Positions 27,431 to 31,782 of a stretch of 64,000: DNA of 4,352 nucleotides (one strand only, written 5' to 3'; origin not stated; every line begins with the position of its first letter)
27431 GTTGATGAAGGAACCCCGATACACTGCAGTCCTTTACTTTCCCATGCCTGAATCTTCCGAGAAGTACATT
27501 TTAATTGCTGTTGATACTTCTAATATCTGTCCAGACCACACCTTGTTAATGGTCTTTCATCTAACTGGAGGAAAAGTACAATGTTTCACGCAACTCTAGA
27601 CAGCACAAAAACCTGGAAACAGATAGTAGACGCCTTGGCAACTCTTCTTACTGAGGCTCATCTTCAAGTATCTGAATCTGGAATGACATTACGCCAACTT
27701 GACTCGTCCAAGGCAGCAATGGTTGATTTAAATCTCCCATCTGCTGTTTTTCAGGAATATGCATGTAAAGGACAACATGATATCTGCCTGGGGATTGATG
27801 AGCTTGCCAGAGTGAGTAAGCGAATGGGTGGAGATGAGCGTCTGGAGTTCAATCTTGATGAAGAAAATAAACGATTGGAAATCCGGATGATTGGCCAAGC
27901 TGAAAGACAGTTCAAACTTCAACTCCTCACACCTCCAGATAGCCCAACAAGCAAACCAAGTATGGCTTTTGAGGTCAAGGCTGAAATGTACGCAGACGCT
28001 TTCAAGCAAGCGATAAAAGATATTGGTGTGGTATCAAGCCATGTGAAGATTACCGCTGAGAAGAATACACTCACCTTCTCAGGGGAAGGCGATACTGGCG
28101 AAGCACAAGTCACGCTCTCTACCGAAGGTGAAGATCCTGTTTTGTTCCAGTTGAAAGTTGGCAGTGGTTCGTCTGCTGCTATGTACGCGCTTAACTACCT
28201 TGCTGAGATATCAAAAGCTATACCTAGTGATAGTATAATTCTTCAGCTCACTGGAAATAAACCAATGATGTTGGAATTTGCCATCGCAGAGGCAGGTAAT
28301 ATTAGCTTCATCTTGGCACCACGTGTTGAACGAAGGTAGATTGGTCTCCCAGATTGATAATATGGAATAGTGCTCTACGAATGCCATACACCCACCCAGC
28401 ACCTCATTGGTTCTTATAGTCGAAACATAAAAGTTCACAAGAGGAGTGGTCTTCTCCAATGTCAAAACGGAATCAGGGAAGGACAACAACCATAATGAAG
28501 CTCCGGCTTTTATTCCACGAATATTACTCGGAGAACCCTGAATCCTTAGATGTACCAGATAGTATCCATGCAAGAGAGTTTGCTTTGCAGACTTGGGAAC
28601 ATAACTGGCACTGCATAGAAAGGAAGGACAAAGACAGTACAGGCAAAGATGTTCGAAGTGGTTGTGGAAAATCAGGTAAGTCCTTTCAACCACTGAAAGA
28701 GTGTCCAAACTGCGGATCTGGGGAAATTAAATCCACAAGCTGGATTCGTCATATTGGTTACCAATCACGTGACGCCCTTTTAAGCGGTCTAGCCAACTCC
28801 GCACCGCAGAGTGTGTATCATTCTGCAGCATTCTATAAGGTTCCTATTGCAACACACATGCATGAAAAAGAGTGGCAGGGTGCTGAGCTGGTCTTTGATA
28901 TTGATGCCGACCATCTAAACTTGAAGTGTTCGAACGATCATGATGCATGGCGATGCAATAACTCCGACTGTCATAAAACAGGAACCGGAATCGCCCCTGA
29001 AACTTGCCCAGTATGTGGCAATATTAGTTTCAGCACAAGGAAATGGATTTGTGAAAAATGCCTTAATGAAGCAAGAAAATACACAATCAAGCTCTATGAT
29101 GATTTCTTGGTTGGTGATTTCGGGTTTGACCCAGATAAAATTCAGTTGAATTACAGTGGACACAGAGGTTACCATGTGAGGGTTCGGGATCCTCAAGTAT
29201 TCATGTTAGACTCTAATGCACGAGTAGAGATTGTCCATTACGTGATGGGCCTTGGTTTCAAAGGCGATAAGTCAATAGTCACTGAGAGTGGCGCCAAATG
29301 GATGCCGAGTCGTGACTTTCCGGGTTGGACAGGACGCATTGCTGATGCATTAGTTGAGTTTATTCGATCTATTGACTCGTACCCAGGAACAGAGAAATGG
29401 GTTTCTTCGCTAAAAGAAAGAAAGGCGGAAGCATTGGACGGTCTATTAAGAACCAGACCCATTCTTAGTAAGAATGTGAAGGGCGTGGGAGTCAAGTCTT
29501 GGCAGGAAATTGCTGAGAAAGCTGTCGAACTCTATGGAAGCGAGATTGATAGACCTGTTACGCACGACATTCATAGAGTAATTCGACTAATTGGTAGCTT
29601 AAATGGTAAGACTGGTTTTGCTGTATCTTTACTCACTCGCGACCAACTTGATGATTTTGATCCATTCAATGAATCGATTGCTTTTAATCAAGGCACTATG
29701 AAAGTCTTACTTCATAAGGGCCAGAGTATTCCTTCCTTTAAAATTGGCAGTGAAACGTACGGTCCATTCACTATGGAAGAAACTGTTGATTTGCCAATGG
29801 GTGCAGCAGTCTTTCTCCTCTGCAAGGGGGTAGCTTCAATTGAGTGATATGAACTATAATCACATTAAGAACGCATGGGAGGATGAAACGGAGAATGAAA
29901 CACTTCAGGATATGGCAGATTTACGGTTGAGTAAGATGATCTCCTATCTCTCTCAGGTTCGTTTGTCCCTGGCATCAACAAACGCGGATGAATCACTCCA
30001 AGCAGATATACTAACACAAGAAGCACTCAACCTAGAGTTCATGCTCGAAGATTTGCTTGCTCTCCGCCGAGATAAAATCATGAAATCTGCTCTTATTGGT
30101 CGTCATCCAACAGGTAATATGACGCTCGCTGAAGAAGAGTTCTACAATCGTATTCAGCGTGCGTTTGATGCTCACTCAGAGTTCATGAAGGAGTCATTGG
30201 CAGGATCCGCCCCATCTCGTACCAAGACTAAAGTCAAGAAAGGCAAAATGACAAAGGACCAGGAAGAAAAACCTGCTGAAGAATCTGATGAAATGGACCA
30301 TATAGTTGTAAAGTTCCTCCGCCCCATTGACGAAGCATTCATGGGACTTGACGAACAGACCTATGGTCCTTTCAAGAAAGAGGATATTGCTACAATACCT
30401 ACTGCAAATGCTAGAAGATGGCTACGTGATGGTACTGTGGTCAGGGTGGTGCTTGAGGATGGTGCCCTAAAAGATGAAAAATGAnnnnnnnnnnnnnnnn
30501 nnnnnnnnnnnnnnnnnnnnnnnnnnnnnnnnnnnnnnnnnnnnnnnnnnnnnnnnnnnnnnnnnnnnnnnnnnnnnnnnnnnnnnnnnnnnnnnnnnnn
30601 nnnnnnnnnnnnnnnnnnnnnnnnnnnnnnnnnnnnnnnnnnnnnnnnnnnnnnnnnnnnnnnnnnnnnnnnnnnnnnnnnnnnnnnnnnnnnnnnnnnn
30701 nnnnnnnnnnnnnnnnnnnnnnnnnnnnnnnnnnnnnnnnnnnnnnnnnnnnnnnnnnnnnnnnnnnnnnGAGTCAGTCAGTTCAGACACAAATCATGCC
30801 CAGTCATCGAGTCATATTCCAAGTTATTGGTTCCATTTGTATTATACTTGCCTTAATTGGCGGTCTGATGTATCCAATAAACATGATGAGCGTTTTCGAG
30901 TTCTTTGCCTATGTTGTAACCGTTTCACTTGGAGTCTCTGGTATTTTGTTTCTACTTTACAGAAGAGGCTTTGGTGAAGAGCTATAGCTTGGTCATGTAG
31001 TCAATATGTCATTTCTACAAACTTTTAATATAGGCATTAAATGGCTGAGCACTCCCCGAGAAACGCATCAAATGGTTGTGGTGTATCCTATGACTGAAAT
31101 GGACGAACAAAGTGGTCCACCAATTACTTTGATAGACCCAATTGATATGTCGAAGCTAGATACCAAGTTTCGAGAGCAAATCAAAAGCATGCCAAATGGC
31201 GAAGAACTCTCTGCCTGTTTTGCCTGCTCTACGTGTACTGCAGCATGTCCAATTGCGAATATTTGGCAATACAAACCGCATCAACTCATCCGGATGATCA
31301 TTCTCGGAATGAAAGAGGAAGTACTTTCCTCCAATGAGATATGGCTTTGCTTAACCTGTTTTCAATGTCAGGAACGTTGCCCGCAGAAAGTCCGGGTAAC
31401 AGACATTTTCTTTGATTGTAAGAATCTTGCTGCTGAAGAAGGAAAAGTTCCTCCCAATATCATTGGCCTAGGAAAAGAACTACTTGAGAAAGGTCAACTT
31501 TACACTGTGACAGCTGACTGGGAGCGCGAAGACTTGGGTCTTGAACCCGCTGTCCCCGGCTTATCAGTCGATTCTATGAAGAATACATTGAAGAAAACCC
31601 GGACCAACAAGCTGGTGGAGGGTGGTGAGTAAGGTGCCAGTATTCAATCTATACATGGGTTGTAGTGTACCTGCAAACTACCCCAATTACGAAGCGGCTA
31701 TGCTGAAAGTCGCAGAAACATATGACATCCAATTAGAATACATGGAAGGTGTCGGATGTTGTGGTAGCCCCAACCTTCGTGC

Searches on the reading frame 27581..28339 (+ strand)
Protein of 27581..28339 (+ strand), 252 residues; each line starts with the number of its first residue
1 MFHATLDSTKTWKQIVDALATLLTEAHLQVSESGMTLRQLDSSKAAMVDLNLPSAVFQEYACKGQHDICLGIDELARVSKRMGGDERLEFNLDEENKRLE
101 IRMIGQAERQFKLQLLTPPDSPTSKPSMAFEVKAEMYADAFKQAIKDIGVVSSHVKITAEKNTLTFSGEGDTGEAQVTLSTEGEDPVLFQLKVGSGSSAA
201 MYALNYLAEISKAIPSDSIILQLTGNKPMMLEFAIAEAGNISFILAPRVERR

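Call 53: search_protein_families(library=pfam, proteins=[window:27581-28339:+], max_evalue=0.0001)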
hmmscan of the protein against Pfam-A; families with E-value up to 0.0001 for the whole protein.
window:27581-28339:+ (252 aa): 3 families
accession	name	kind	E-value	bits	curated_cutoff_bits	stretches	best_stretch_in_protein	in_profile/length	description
PF00705.23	PCNA_N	-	5e-15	55.8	20.3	1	1-102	1-102/127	Proliferating cell nuclear antigen, N-terminal domain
PF02747.20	PCNA_C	-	2.3e-14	54.1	23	1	128-247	5-127/128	Proliferating cell nuclear antigen, C-terminal domain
PF02144.21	Rad1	-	9.2e-11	41.7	24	1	132-214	148-235/257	Repair protein Rad1/Rec1/Rad17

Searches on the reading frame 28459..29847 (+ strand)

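Call 51: search_protein_families(library=pfam, proteins=[window:28459-29847:+], max_evalue=0.00001)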
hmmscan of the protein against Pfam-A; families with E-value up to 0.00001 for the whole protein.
window:28459-29847:+ (462 aa): 1 family
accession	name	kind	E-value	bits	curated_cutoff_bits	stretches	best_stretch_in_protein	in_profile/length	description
PF01896.25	DNA_primase_S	-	2.3e-15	57.8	26.8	1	197-389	16-157/163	DNA primase small subunit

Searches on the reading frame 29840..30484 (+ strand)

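Call 52: search_protein_families(library=pfam, proteins=[window:29840-30484:+], max_evalue=0.0001)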
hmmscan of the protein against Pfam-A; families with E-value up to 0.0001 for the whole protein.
window:29840-30484:+ (214 aa): 1 family
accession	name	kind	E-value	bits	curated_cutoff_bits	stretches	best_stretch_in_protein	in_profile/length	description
PF22090.1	Gins51_C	-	6.9e-09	35.8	27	1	155-192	1-37/48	Gins51, C-terminal domain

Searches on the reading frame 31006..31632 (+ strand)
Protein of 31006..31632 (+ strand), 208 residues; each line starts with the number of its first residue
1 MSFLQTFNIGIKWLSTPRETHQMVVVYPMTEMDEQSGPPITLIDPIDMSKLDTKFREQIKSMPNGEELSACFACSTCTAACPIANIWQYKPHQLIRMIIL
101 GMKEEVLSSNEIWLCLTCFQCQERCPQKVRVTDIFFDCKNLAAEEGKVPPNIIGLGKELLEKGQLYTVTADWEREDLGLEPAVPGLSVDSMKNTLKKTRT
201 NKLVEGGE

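Call 52: search_protein_families(library=pfam, proteins=[window:31006-31632:+], max_evalue=0.0001)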
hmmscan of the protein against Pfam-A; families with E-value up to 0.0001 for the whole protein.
window:31006-31632:+ (208 aa): 6 families
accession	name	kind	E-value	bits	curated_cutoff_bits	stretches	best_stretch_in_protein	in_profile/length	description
PF13183.11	Fer4_8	-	4.6e-12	46.7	27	1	67-129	1-68/68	4Fe-4S dicluster domain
PF13534.11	Fer4_17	-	2.7e-10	41.1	22.2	1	70-129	1-60/61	4Fe-4S dicluster domain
PF13187.11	Fer4_9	-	5.3e-08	33.2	27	1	70-128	1-50/52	4Fe-4S dicluster domain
PF13237.11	Fer4_10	-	1.4e-07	31.8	25.5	1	67-126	5-53/53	4Fe-4S dicluster domain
PF12838.12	Fer4_7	-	1.4e-05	25.9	27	1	71-129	2-52/52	4Fe-4S dicluster domain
PF13484.11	Fer4_16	-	6.5e-05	24.1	30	0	51-83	33-65/66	4Fe-4S double cluster binding domain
